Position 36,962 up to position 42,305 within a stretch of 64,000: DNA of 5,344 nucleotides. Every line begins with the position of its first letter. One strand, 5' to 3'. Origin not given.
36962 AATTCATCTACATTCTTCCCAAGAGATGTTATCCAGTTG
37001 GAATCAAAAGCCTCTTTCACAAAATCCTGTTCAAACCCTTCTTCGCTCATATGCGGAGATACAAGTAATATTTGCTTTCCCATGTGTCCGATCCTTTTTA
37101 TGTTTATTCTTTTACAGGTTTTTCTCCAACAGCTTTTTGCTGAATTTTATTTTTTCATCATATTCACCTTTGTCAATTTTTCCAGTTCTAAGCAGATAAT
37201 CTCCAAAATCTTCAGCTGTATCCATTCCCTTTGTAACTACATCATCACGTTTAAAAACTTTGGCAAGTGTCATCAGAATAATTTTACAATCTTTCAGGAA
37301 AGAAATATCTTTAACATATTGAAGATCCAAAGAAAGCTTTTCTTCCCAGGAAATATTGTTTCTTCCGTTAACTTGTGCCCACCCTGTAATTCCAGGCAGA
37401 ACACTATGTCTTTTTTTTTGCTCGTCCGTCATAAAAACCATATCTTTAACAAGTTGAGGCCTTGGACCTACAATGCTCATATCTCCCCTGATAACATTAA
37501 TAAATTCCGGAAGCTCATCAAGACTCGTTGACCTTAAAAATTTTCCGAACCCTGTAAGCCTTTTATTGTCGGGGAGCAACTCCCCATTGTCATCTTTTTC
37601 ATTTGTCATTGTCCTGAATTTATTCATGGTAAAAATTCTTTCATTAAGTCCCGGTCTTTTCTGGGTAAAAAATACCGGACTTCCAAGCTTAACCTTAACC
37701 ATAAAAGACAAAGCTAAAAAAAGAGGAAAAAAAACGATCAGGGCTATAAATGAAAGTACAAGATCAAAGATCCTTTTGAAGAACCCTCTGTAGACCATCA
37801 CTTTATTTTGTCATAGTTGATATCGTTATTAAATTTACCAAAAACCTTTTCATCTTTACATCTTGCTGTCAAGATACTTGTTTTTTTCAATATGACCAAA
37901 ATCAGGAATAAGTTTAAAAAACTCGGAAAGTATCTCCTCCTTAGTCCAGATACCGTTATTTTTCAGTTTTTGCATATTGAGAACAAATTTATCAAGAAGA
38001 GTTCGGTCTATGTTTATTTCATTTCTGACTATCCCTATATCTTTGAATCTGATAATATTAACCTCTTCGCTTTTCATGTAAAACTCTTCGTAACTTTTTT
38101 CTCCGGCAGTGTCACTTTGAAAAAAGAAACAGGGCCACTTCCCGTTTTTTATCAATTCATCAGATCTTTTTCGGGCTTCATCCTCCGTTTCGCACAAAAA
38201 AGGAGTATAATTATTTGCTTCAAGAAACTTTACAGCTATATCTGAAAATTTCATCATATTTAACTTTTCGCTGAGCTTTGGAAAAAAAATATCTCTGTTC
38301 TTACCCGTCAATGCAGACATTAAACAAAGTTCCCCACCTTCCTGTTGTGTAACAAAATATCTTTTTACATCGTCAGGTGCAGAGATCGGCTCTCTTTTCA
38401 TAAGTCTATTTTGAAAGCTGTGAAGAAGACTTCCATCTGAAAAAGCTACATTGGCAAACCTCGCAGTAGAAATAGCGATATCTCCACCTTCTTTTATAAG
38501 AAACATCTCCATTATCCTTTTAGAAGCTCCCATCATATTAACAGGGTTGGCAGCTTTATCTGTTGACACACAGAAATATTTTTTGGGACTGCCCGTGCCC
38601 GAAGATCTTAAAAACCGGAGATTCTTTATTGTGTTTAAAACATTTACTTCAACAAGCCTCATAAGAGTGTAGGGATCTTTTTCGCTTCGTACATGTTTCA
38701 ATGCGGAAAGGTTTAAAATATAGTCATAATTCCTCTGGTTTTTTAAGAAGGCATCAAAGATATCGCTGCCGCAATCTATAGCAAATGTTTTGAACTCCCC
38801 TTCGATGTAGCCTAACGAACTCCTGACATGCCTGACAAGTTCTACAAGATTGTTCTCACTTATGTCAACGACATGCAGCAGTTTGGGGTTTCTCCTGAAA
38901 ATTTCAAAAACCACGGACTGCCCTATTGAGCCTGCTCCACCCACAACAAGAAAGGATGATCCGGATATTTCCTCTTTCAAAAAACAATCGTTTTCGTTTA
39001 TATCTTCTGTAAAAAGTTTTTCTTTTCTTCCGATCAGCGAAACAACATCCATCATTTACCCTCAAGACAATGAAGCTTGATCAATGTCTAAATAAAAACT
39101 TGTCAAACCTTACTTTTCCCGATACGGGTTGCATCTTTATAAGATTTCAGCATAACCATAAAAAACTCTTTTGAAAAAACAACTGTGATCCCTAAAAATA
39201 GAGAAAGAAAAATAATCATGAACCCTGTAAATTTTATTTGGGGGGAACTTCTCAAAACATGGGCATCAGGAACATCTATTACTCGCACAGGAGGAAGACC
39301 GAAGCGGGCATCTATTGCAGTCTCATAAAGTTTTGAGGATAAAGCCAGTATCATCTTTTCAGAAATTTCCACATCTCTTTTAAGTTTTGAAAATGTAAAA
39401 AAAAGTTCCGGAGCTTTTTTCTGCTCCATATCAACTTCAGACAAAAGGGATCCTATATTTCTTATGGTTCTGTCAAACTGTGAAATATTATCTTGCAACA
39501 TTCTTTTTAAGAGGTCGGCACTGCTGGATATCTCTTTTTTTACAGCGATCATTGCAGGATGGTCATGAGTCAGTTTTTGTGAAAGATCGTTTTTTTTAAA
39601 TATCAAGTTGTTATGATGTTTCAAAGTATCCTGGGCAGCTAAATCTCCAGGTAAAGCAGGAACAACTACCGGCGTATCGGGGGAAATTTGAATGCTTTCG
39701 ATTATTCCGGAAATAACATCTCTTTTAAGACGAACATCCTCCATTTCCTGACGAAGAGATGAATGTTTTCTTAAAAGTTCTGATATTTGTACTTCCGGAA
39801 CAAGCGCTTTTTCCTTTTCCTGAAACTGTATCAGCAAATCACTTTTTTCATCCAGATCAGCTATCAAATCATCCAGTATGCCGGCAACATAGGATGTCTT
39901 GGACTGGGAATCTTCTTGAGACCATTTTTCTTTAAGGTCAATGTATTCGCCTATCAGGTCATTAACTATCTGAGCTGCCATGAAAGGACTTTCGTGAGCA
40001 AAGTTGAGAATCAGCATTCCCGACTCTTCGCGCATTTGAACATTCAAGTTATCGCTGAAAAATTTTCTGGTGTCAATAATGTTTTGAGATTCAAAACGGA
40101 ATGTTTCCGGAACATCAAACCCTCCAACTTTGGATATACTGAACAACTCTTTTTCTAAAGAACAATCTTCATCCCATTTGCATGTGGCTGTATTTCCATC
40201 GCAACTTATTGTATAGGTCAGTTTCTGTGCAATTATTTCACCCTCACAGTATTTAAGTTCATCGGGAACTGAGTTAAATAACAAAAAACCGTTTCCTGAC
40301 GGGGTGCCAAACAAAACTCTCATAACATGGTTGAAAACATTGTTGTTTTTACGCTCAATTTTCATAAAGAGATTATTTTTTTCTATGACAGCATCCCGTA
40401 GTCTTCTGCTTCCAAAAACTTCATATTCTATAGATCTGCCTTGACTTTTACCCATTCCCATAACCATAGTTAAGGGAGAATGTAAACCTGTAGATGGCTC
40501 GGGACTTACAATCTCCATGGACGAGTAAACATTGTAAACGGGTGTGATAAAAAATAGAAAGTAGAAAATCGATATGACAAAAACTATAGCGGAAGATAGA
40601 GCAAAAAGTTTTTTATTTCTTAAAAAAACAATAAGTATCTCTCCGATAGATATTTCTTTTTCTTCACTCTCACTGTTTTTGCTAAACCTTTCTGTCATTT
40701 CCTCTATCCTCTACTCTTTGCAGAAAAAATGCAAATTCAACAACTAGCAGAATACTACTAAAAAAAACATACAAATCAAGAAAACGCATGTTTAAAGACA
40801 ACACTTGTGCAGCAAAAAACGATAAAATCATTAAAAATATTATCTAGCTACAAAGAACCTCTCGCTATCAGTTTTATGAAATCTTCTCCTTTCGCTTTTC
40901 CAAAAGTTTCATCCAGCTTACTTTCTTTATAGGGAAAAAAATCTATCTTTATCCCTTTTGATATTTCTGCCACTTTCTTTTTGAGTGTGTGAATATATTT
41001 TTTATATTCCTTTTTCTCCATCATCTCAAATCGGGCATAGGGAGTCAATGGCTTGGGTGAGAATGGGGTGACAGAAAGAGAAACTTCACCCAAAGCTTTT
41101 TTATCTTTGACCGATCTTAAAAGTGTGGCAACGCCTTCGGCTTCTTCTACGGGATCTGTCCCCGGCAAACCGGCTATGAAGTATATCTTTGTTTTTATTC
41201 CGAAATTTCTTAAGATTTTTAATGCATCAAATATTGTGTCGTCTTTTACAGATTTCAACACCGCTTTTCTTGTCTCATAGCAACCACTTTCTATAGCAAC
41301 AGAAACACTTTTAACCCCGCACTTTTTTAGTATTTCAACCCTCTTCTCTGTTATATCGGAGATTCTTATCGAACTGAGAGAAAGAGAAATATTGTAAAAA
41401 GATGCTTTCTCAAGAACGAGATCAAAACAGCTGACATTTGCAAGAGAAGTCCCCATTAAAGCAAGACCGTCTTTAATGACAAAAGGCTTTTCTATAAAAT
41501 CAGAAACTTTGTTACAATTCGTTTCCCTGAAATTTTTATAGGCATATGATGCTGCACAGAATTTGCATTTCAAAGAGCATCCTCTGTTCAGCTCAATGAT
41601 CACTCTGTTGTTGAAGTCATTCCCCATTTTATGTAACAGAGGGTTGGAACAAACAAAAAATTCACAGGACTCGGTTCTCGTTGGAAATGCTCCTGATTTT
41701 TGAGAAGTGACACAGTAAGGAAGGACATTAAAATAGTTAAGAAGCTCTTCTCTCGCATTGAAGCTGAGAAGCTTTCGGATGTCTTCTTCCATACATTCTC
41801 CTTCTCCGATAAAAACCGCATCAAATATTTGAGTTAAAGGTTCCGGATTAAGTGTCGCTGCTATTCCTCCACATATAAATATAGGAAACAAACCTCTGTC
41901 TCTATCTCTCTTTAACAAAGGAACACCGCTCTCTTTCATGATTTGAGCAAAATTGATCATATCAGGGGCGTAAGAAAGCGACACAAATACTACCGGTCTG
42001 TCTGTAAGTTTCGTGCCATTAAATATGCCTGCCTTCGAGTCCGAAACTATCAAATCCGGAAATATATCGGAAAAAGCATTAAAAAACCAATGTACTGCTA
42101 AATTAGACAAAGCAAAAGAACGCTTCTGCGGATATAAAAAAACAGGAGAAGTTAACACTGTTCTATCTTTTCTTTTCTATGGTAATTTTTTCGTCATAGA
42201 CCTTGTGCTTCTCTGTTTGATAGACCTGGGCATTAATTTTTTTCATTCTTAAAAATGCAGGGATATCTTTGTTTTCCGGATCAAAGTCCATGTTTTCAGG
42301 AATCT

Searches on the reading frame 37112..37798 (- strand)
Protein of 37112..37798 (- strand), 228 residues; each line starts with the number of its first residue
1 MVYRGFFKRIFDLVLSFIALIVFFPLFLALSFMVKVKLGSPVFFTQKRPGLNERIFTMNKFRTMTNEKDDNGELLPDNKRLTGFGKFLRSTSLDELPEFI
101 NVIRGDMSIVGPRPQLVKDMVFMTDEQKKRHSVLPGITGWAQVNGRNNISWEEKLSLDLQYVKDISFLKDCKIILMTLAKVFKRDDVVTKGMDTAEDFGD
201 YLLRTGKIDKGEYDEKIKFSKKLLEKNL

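Call 40: search_protein_families(library=pfam, proteins=[window:37112-37798:-], max_evalue=0.0001)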
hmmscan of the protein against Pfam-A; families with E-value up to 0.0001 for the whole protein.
window:37112-37798:- (228 aa): 1 family
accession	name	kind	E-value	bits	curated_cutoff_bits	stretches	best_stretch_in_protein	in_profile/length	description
PF02397.22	Bac_transf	-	1.2e-64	217.6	27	1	8-183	1-179/179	Bacterial sugar transferase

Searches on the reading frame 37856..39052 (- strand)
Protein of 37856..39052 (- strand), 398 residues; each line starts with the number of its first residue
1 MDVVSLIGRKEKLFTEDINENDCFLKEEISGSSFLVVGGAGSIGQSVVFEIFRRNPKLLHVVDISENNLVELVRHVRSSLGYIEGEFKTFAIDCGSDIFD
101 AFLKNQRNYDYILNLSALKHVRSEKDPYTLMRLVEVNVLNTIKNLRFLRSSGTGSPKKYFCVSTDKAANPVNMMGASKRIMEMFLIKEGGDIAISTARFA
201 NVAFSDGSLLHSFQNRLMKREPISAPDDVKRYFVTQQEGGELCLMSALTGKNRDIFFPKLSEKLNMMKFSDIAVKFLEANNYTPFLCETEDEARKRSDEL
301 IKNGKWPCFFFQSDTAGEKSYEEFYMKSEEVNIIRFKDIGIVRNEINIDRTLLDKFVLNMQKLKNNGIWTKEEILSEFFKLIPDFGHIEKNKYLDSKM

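Call 40: search_protein_families(library=pfam, proteins=[window:37856-39052:-], max_evalue=0.0001)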
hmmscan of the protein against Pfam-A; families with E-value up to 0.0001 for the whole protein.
window:37856-39052:- (398 aa): 2 families
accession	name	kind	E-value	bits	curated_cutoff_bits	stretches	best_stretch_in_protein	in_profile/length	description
PF02719.21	Polysacc_synt_2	-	3e-36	125.5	20.2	1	35-340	2-289/293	Polysaccharide biosynthesis protein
PF16363.11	GDP_Man_Dehyd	-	1.4e-05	25.2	27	1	35-165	1-130/332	GDP-mannose 4,6 dehydratase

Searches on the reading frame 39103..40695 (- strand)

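Call 40: search_protein_families(library=pfam, proteins=[window:39103-40695:-], max_evalue=0.0001)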
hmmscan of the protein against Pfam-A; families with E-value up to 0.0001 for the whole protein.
window:39103-40695:- (530 aa): 2 families
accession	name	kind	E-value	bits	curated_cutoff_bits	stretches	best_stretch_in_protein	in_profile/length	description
PF02706.20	Wzz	-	7.5e-06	26.6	25.5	1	14-106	2-90/91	Chain length determinant protein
PF13807.11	GNVR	-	7.4e-05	23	27.7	0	437-510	8-81/82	G-rich domain on putative tyrosine kinase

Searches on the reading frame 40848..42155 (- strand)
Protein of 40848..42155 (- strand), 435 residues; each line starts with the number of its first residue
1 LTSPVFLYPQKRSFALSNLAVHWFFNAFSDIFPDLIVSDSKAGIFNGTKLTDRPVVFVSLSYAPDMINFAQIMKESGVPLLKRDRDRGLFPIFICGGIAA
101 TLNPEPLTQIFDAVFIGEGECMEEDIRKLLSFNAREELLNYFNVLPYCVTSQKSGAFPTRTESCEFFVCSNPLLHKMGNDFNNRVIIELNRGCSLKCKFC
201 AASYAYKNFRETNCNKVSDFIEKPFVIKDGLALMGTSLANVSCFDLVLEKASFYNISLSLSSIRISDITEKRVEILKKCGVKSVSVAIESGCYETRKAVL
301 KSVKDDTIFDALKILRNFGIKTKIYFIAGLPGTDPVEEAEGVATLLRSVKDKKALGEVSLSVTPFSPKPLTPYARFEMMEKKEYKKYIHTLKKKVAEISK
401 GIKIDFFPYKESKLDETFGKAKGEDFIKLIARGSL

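Call 40: search_protein_families(library=pfam, proteins=[window:40848-42155:-], max_evalue=0.0001)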
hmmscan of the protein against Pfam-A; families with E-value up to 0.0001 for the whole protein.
window:40848-42155:- (435 aa): 2 families
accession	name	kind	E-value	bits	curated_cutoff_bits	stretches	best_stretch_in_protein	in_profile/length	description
PF19864.5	Radical_SAM_N2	-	3.4e-16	59.5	29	1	47-132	44-127/151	Radical SAM proteins, N-terminal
PF04055.27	Radical_SAM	-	8.9e-14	52.4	29.5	1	188-335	2-156/166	Radical SAM superfamily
